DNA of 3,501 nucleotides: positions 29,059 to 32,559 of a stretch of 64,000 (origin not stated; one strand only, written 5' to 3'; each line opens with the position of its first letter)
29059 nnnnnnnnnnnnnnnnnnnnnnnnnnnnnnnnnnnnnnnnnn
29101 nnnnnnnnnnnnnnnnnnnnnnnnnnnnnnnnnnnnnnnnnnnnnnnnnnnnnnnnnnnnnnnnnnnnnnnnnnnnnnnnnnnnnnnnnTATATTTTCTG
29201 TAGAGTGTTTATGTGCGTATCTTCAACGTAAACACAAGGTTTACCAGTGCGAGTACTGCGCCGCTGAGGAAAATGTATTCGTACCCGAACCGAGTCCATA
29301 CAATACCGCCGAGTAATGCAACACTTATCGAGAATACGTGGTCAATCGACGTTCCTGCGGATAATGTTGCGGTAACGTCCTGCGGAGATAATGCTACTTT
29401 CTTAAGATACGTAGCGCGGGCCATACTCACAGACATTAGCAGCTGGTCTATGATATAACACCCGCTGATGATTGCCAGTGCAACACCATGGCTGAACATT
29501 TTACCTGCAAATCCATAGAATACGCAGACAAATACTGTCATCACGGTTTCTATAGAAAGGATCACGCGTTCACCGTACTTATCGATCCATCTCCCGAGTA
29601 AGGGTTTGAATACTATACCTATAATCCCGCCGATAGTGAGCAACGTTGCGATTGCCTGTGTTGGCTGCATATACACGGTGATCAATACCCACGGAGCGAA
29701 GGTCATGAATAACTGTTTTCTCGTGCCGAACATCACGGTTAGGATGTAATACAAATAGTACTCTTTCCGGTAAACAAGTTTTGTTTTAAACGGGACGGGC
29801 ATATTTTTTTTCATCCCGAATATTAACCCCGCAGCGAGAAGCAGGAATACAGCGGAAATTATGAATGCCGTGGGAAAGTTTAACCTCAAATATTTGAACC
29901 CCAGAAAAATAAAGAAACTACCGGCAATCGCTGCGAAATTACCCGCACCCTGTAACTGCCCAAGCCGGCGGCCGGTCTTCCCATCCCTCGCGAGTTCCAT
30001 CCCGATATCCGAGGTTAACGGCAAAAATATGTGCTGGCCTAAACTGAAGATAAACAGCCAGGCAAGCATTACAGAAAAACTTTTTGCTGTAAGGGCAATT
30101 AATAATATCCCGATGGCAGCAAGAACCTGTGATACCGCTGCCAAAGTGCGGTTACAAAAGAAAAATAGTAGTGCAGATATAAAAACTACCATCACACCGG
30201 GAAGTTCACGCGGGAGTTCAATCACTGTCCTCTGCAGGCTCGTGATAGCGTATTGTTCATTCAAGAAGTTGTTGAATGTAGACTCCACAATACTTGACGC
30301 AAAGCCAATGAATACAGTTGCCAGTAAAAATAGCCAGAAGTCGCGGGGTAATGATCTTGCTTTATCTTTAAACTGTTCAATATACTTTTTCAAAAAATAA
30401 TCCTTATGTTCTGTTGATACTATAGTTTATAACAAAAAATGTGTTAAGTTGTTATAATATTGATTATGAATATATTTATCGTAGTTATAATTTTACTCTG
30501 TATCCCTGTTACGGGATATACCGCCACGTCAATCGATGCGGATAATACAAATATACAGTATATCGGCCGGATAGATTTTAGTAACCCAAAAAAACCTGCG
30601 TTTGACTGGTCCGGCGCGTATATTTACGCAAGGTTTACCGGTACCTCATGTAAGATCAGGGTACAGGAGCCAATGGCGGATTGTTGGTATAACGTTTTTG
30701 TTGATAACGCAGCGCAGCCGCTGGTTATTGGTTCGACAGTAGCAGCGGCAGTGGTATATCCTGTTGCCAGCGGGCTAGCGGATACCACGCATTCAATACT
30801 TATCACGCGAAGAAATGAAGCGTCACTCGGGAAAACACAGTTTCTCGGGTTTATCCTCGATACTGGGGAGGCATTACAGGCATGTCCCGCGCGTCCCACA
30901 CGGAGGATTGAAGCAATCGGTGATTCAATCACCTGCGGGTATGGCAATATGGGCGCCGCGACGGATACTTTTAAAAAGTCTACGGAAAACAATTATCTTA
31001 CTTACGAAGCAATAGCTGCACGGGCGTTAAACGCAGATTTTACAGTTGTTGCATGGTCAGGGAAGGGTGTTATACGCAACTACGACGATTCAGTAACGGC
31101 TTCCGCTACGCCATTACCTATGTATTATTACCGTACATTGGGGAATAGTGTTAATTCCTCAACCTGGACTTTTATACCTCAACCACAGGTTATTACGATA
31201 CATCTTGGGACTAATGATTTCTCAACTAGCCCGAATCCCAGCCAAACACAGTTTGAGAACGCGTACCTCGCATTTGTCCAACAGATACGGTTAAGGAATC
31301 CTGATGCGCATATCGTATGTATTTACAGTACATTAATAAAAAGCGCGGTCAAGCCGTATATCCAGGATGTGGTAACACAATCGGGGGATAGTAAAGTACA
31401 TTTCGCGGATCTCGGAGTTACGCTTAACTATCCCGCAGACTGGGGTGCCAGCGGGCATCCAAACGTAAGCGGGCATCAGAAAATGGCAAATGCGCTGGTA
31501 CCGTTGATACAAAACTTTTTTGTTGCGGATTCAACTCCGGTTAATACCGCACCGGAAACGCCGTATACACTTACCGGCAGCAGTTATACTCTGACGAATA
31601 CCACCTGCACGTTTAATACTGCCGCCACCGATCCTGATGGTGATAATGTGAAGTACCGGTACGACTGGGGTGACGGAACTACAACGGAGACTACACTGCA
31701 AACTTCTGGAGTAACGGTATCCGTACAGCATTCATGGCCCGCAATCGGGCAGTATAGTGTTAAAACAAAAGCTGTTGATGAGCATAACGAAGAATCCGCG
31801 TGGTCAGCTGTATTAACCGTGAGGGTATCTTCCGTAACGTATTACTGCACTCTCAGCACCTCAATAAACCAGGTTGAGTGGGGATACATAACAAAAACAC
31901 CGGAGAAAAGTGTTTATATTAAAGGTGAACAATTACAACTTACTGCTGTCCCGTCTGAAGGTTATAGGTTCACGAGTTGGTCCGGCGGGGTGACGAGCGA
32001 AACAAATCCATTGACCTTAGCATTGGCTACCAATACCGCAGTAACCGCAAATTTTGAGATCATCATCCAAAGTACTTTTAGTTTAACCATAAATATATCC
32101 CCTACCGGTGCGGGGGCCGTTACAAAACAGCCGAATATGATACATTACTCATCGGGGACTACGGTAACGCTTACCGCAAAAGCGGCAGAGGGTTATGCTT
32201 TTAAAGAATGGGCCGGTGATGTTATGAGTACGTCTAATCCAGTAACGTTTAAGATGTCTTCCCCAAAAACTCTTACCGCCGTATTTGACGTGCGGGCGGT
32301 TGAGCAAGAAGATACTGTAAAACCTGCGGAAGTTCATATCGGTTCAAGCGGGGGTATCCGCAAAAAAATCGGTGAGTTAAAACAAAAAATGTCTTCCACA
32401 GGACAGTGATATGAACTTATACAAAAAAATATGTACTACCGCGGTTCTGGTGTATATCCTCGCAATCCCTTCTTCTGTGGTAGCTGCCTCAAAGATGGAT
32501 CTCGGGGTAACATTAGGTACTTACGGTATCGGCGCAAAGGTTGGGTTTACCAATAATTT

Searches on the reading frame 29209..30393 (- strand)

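Call 4: search_protein_families(library=pfam, proteins=[window:29209-30393:-])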
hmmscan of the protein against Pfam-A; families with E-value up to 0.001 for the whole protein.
window:29209-30393:- (394 aa): 1 family
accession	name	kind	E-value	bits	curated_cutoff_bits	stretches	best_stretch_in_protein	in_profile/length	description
PF07690.21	MFS_1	-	1.8e-16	60.4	33.4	2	24-309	3-304/347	Major Facilitator Superfamily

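Call 5: search_protein_families(library=ncbifam, proteins=[window:29209-30393:-])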
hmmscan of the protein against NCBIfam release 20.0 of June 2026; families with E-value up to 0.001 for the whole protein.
window:29209-30393:- (394 aa): 1 family
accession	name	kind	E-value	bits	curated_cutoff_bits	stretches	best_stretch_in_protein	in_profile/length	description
NF000060.1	MFS_efflux_LmrB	exception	1.4e-06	27.4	800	1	26-198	25-193/479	lincomycin efflux MFS transporter Lmr(B)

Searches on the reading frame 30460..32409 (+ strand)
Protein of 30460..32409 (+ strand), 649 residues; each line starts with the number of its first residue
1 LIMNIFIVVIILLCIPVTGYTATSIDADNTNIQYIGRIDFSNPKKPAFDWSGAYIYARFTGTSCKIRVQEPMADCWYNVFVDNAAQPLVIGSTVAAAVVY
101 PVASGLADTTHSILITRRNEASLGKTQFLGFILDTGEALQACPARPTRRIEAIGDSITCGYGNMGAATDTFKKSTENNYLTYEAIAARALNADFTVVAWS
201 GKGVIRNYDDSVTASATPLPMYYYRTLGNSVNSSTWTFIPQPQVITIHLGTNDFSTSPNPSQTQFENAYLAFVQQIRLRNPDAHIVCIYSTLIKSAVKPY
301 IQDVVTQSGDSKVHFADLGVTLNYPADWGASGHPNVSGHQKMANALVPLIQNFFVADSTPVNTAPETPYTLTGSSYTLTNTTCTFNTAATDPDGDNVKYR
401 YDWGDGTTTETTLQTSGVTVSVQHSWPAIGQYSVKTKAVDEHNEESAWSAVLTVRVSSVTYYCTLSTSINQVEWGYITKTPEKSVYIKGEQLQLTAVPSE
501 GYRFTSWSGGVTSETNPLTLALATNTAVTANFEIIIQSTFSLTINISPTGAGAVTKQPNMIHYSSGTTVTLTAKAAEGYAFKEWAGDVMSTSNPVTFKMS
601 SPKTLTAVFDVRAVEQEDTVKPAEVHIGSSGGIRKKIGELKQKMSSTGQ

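Call 4: search_protein_families(library=pfam, proteins=[window:30460-32409:+])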
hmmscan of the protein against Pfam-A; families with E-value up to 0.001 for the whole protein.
window:30460-32409:+ (649 aa): 6 families
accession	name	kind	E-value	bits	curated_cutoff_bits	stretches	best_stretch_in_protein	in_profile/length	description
PF17996.7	CE2_N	-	9.6e-27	93.6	27.9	1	34-143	1-108/108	Carbohydrate esterase 2 N-terminal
PF18998.6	Flg_new_2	-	1.9e-25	89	23.6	2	543-610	2-70/73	Divergent InlB B-repeat domain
PF13472.12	Lipase_GDSL_2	-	3.9e-16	60.5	32.9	1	152-340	1-177/178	GDSL-like Lipase/Acylhydrolase family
PF00657.28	Lipase_GDSL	-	5e-12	46.9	23.6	1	150-346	1-208/208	GDSL-like Lipase/Acylhydrolase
PF00801.26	PKD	-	3.3e-07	30.7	23.5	1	375-450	9-77/80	PKD domain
PF18911.6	PKD_4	-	2.6e-06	27.8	27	1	371-456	8-85/85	PKD domain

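Call 5: search_protein_families(library=ncbifam, proteins=[window:30460-32409:+])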
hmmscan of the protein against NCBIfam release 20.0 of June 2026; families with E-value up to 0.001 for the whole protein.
window:30460-32409:+ (649 aa): 2 families
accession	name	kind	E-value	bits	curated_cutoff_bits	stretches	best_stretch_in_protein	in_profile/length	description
NF042969.1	AcxyGlmanDactase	equivalog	8.1e-42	143.3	500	1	29-352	2-319/323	bifunctional acetylxylan esterase/glucomannan deacetylase AxeC2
NF058578.1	CPR_pilus_PamR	equivalog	3e-05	23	300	1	401-459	185-242/297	pilus system RbmA-like protein PamR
